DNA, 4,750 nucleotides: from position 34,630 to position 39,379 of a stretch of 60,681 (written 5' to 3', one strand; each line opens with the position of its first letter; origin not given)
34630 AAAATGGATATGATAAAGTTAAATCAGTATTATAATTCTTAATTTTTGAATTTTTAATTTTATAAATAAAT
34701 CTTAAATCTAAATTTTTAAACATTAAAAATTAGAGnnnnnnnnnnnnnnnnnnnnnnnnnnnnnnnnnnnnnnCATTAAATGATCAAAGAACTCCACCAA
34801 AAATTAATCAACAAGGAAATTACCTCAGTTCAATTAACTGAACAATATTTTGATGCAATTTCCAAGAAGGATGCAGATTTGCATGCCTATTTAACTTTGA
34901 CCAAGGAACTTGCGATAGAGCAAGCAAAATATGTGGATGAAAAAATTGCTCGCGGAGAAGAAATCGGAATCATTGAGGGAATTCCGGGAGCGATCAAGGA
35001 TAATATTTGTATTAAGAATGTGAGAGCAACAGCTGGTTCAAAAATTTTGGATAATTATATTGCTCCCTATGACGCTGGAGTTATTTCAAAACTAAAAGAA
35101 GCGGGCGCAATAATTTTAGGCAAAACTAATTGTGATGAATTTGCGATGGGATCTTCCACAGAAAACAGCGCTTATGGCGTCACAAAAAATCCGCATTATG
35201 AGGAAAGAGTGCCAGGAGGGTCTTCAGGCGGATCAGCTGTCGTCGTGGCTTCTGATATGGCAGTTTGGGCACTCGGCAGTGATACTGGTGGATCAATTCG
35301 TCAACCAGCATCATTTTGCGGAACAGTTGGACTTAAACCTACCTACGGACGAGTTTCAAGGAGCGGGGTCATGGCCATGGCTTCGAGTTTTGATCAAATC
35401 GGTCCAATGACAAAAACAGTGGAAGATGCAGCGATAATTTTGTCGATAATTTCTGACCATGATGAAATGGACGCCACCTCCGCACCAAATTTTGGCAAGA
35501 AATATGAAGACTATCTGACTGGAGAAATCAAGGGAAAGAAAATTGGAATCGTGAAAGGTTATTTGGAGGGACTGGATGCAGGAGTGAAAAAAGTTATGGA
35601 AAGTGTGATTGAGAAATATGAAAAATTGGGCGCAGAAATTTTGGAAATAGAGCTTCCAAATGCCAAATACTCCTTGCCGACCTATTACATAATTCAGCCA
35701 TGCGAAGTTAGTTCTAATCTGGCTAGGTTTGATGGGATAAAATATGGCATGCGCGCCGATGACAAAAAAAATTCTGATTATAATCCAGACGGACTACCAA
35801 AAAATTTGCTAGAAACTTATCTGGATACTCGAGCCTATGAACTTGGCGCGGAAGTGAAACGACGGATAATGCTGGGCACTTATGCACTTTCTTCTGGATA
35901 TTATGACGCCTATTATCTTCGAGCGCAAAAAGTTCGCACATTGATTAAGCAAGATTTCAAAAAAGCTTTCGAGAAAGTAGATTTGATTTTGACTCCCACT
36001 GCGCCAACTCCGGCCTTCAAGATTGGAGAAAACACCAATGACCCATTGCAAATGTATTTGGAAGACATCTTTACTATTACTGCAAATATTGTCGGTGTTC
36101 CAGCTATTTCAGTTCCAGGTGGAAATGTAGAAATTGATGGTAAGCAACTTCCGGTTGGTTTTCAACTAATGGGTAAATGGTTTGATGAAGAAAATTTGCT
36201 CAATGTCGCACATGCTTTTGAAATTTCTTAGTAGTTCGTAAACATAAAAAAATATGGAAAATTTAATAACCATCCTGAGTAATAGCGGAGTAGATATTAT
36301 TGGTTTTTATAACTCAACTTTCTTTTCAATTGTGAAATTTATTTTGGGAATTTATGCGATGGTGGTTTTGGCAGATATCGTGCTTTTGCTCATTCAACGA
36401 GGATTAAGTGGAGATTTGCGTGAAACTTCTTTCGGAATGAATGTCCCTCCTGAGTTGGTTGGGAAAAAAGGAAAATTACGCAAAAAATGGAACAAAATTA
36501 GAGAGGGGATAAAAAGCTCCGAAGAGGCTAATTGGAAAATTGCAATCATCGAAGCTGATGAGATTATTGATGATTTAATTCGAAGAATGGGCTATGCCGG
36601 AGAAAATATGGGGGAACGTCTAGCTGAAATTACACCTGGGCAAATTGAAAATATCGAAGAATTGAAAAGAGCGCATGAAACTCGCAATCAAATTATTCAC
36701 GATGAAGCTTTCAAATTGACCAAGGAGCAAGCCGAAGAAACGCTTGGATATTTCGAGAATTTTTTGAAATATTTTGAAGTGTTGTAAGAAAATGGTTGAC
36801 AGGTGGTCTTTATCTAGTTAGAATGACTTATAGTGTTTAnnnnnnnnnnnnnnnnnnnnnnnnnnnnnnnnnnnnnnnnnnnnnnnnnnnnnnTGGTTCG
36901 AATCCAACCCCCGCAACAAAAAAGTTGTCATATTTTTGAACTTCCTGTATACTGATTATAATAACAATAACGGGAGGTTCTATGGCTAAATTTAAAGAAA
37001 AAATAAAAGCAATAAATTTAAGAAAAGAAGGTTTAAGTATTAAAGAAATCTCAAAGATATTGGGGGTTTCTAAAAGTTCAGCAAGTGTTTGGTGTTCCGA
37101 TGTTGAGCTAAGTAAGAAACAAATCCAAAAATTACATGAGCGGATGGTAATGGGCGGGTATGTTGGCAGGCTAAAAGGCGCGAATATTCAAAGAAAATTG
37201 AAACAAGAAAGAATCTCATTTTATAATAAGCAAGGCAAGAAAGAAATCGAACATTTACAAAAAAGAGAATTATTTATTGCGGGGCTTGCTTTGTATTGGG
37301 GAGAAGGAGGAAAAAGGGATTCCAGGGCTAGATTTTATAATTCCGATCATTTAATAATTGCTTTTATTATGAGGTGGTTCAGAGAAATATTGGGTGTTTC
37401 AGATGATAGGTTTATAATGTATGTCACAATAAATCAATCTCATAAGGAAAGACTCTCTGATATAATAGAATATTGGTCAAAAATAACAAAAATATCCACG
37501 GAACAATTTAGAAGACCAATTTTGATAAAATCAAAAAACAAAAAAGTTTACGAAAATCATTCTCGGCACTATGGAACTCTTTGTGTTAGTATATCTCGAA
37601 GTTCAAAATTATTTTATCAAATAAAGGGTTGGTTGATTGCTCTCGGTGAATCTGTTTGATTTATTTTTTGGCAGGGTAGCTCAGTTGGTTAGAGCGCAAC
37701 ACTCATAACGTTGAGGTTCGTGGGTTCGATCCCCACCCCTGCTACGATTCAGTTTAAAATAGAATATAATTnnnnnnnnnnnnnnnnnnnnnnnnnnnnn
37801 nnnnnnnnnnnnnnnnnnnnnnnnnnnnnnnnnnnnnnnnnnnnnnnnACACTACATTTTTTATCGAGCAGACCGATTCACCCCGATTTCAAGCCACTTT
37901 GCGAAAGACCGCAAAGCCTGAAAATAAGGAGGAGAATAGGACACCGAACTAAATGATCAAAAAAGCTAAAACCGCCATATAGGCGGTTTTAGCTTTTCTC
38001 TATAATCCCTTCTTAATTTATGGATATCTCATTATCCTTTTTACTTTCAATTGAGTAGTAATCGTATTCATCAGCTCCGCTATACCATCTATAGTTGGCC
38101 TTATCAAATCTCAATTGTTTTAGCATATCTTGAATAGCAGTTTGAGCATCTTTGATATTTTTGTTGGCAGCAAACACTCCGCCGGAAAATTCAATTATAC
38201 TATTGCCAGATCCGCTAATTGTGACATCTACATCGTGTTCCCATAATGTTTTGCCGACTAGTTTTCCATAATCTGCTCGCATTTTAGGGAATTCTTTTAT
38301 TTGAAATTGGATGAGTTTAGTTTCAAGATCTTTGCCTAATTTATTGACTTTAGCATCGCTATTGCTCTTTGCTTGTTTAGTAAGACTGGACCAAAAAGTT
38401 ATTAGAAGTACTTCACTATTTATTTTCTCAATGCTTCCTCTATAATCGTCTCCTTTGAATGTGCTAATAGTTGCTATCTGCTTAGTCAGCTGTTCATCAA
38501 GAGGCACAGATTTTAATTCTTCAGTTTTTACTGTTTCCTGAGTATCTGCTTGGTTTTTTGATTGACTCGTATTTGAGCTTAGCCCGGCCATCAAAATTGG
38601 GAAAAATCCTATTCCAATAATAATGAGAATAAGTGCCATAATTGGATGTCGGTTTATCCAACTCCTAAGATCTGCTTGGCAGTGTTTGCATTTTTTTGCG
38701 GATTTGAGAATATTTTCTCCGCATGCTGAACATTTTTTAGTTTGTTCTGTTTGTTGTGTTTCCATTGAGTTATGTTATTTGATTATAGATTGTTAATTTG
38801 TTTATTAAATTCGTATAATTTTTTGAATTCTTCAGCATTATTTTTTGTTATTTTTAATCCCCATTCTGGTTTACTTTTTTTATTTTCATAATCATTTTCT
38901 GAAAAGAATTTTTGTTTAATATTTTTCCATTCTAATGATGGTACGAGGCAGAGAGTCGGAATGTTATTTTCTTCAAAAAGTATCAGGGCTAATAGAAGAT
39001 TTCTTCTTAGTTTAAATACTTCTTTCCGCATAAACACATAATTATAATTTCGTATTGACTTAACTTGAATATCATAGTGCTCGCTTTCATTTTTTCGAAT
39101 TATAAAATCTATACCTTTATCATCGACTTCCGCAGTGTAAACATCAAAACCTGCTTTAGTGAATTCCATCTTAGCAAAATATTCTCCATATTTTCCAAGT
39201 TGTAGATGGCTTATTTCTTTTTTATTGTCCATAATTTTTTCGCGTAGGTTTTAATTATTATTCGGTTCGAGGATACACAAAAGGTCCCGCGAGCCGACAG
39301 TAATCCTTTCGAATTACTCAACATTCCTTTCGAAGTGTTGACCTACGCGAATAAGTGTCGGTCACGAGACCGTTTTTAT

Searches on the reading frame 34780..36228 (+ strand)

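Call 91: search_protein_families(library=pfam, max_evalue=0.001, proteins=[window:34780-36228:+])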
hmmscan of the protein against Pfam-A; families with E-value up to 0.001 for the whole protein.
window:34780-36228:+ (483 aa): 1 family
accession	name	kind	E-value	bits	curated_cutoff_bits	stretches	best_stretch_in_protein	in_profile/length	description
PF01425.27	Amidase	-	2.9e-147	491.7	27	1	19-474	2-445/445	Amidase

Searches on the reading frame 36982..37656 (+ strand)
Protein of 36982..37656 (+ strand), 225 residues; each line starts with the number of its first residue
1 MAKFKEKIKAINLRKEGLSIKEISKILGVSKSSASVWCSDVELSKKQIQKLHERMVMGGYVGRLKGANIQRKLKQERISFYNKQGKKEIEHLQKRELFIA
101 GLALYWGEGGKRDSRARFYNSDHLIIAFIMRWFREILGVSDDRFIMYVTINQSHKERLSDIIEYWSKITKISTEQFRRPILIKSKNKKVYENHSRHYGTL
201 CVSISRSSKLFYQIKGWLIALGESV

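Call 91: search_protein_families(library=pfam, max_evalue=0.001, proteins=[window:36982-37656:+])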
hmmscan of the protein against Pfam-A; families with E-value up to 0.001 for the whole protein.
window:36982-37656:+ (225 aa): 3 families
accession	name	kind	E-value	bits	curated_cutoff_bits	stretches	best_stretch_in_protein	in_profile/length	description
PF13384.12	HTH_23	-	4.5e-07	29.9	24.6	1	2-37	2-37/50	Homeodomain-like domain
PF13518.12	HTH_28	-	3.4e-05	24.3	25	1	6-40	1-35/52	Helix-turn-helix domain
PF13551.12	HTH_29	-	0.00015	22.2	28.1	0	7-33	1-28/64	Winged helix-turn helix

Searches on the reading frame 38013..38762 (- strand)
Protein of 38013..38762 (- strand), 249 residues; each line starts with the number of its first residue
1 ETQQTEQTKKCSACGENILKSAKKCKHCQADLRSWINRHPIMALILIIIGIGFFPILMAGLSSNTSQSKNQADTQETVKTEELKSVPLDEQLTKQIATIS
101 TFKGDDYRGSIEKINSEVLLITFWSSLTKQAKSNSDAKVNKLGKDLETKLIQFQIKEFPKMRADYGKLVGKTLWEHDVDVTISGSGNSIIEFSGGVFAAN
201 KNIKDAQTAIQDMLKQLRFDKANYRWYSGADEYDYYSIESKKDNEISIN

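Call 91: search_protein_families(library=pfam, max_evalue=0.001, proteins=[window:38013-38762:-])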
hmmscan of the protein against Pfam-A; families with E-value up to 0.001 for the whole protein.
window:38013-38762:- (249 aa): 1 family
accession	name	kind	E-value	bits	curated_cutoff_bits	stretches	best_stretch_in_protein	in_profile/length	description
PF13248.11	Zn_ribbon_3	-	3.8e-06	26.6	27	1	7-32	1-26/26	zinc-ribbon domain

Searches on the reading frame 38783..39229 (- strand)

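Call 91: search_protein_families(library=pfam, max_evalue=0.001, proteins=[window:38783-39229:-])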
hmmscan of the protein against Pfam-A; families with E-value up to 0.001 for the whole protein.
window:38783-39229:- (148 aa): 1 family
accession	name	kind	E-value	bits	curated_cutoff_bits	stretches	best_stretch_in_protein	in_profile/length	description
PF14280.11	DUF4365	-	4.2e-05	24.1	24.3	1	16-131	5-125/139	Domain of unknown function (DUF4365)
